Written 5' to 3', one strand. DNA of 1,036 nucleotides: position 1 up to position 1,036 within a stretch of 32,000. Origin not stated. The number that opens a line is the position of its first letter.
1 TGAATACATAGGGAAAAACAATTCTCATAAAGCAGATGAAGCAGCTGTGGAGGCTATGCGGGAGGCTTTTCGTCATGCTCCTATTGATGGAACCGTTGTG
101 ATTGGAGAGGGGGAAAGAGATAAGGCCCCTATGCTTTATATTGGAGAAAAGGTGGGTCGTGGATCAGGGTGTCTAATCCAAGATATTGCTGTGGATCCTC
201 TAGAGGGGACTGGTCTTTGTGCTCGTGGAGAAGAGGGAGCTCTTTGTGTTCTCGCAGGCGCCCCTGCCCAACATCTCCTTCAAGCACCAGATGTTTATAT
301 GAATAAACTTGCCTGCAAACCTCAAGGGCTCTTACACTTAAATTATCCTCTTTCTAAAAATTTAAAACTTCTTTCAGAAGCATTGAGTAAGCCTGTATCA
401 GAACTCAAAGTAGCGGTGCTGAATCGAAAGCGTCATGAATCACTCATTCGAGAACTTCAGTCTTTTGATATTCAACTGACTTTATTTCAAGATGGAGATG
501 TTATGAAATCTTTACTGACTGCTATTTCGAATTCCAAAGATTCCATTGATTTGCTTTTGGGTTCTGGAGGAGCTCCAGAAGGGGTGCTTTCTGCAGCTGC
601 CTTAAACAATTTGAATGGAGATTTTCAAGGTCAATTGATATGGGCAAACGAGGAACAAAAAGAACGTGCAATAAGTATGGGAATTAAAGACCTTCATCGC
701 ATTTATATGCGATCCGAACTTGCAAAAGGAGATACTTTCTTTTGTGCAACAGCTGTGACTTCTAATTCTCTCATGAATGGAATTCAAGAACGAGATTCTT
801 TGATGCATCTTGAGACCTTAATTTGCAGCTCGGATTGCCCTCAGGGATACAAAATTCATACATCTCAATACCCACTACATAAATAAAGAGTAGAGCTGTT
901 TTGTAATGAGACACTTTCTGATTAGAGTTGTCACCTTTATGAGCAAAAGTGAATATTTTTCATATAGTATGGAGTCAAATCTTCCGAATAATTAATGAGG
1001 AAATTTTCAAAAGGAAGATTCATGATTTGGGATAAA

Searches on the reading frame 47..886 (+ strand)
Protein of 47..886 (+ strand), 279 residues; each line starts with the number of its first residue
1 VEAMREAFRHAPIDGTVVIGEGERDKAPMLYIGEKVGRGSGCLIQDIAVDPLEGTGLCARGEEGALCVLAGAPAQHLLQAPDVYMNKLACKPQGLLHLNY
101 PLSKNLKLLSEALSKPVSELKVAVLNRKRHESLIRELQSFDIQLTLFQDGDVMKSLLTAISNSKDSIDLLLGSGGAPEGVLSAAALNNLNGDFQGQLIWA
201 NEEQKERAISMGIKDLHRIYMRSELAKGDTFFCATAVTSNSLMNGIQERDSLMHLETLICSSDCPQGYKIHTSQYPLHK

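Call 12: search_protein_families(library=pfam, proteins=[window:47-886:+], max_evalue=0.001)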
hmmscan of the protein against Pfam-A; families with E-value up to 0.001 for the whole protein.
window:47-886:+ (279 aa): 1 family
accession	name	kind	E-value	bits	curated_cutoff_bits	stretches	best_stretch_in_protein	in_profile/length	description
PF03320.18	FBPase_glpX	-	4.4e-89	298.9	27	1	2-263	36-296/307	Bacterial fructose-1,6-bisphosphatase, glpX-encoded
